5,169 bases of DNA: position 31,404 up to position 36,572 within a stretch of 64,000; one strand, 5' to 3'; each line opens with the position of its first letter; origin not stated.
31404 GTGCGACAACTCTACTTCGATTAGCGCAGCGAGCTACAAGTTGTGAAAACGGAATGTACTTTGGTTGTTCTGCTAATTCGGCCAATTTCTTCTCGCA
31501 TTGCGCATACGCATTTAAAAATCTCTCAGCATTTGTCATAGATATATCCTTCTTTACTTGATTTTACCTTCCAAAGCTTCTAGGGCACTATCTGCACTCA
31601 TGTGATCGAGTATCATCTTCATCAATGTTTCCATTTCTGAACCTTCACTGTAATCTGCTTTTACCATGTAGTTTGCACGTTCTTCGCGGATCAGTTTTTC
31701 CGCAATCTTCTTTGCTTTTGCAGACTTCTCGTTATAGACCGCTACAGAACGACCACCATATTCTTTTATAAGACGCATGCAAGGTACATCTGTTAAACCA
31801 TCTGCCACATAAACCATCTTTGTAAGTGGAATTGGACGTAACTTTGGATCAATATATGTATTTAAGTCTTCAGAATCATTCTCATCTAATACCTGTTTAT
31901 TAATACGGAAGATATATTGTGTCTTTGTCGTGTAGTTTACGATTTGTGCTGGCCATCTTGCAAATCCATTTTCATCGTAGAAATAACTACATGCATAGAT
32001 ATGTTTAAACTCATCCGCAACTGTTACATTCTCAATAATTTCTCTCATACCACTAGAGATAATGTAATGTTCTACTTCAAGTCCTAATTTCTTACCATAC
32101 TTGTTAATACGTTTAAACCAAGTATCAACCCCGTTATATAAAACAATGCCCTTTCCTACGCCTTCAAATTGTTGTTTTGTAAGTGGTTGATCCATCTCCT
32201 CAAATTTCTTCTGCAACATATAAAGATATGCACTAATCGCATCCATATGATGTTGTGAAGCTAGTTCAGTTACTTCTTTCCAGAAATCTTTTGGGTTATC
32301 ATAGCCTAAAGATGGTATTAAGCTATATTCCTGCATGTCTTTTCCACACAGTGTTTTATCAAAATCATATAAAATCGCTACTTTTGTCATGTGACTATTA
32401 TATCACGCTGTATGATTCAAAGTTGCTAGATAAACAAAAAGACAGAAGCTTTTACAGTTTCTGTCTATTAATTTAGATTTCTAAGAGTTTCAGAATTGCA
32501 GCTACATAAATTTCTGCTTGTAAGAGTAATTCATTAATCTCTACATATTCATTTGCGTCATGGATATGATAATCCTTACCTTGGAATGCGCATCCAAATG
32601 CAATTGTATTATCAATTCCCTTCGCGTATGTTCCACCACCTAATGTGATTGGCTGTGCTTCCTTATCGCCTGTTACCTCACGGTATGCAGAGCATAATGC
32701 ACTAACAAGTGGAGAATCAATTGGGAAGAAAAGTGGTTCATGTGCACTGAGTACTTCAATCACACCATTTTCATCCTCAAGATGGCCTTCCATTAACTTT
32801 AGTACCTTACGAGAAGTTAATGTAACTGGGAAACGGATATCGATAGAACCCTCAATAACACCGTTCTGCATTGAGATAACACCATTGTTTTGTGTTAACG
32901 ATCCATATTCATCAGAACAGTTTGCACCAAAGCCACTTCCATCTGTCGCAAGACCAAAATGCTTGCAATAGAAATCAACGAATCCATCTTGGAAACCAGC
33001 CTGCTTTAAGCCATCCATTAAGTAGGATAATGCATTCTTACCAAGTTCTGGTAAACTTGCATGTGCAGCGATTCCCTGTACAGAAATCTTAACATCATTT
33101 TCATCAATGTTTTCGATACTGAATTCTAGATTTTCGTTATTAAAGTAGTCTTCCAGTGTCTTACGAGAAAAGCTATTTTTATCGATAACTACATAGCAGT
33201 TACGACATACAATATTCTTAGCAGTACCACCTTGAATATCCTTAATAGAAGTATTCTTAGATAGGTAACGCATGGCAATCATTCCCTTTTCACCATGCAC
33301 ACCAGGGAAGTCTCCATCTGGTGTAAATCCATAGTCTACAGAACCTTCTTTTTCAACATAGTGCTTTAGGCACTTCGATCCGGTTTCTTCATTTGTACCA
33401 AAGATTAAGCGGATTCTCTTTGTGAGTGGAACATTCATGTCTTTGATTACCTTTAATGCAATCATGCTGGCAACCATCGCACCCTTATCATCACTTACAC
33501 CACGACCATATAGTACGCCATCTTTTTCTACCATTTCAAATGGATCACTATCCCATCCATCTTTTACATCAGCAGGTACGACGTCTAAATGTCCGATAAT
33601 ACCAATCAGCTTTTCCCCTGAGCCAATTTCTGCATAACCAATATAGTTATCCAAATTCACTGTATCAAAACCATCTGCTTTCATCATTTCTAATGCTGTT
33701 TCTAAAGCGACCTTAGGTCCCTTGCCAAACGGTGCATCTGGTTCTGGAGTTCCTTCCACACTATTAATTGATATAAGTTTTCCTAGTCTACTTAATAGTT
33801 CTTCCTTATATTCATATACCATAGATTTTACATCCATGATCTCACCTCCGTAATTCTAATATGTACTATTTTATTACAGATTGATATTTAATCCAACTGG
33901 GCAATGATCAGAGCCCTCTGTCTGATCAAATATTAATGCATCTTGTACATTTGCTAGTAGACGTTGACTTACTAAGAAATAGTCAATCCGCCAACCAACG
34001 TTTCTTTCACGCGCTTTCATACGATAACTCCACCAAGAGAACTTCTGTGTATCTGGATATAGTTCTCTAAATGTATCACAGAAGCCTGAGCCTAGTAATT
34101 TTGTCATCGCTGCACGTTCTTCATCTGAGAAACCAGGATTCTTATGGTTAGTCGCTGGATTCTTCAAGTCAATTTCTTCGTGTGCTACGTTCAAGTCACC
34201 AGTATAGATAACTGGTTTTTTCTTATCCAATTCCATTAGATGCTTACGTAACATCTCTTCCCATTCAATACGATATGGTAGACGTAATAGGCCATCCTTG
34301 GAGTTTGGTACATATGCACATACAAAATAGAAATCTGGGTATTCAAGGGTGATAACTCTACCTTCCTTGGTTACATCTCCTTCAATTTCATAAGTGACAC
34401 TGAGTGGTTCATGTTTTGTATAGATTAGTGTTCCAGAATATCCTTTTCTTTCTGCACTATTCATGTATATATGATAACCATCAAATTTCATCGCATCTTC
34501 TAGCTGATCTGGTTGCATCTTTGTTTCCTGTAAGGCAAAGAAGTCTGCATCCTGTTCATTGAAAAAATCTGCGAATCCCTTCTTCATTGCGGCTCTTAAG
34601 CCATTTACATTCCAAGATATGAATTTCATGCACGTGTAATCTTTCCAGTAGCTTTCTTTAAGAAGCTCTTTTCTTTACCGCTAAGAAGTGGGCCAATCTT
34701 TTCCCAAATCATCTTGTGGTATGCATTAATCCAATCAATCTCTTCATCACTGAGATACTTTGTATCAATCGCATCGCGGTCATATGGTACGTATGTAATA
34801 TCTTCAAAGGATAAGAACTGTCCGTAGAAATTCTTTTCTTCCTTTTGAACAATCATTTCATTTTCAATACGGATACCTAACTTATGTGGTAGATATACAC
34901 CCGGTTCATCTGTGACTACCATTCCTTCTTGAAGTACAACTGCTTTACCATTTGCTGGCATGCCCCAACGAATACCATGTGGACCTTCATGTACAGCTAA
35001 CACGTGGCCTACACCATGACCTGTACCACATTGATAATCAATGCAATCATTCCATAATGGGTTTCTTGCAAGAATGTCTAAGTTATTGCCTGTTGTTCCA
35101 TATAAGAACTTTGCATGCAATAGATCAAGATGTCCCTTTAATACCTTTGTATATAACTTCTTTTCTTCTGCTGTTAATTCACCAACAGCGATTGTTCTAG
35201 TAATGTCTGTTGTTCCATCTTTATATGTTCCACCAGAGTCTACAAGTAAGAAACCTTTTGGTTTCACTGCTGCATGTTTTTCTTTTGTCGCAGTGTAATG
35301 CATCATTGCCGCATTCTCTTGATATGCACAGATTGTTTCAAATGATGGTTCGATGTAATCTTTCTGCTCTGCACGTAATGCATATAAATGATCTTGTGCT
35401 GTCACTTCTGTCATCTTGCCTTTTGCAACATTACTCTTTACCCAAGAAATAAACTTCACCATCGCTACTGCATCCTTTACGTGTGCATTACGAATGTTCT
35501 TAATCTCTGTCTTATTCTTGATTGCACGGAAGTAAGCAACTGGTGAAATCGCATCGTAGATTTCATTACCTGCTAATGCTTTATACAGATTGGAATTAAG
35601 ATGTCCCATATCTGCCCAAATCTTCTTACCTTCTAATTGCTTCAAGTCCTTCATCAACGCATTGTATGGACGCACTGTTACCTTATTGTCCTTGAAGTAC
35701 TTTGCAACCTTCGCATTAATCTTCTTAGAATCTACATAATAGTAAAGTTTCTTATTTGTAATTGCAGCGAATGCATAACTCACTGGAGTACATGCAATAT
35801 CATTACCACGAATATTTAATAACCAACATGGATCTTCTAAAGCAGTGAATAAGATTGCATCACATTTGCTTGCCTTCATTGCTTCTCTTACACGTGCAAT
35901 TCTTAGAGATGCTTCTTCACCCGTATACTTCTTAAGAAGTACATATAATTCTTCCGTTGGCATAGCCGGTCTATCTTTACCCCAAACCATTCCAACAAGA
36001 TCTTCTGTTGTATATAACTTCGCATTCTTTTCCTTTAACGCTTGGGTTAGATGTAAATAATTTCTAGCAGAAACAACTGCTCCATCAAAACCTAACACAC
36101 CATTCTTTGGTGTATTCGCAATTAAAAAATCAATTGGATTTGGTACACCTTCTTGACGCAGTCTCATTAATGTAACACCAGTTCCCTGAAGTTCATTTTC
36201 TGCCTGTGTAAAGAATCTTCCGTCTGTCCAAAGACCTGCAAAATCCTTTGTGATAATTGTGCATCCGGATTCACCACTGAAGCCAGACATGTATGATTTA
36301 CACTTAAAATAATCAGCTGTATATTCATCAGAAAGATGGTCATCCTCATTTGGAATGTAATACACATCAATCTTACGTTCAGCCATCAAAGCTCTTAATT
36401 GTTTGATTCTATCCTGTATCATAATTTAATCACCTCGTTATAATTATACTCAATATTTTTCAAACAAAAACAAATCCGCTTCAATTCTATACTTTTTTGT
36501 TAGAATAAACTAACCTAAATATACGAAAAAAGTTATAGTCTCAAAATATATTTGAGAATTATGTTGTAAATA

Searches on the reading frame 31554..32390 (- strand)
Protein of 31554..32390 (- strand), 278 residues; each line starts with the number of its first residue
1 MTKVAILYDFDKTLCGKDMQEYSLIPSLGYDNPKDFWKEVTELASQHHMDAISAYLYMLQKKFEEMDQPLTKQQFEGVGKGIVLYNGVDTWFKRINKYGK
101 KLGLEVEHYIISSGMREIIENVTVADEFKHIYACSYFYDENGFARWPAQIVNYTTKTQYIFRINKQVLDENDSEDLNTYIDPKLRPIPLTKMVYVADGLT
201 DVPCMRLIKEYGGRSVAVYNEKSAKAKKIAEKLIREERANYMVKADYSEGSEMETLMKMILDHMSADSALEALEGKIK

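Call 44: search_protein_families(library=pfam, proteins=[window:31554-32390:-], max_evalue=0.00001)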
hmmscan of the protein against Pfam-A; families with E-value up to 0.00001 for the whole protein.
window:31554-32390:- (278 aa): 1 family
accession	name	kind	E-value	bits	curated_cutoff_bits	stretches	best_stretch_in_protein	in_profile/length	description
PF12710.13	HAD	-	2.2e-10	41.7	27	1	6-206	1-189/189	haloacid dehalogenase-like hydrolase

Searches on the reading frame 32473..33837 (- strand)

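Call 44: search_protein_families(library=pfam, proteins=[window:32473-33837:-], max_evalue=0.00001)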
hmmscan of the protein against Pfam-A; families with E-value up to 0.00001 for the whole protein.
window:32473-33837:- (454 aa): 2 families
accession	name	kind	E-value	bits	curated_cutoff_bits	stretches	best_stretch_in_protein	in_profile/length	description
PF01546.33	Peptidase_M20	-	5.8e-30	105.2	24.6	1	80-449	2-205/206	Peptidase family M20/M25/M40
PF07687.19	M20_dimer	-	6.7e-08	32.9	21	0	249-278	9-41/107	Peptidase dimerisation domain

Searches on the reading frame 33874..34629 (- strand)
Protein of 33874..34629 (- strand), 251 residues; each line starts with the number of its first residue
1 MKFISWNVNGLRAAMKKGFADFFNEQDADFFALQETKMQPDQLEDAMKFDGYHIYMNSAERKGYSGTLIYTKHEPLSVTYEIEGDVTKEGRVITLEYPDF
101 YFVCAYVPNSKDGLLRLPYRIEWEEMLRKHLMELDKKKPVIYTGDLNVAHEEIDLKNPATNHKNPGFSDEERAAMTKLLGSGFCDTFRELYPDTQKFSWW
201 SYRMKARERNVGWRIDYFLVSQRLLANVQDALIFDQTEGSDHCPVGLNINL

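Call 44: search_protein_families(library=pfam, proteins=[window:33874-34629:-], max_evalue=0.00001)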
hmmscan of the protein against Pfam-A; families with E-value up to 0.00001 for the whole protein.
window:33874-34629:- (251 aa): 1 family
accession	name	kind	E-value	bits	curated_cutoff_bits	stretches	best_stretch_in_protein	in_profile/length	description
PF03372.29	Exo_endo_phos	-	2.6e-28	99.7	24.5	1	4-242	1-225/225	Endonuclease/Exonuclease/phosphatase family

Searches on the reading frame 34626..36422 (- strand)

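Call 44: search_protein_families(library=pfam, proteins=[window:34626-36422:-], max_evalue=0.00001)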
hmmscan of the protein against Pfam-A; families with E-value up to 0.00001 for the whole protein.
window:34626-36422:- (598 aa): 4 families
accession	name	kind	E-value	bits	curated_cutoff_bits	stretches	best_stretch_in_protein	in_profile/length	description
PF00557.29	Peptidase_M24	-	1.4e-47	162.6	23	1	309-526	2-207/208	Metallopeptidase family M24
PF16189.11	Creatinase_N_2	-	3.4e-47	160.9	29.7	1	150-306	1-161/161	Creatinase/Prolidase N-terminal domain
PF16188.10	Peptidase_M24_C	-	8.7e-25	86.9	28.9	1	535-595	1-63/63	C-terminal region of peptidase_M24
PF01321.24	Creatinase_N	-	3.6e-22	79.7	22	1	5-137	1-116/128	Creatinase/Prolidase N-terminal domain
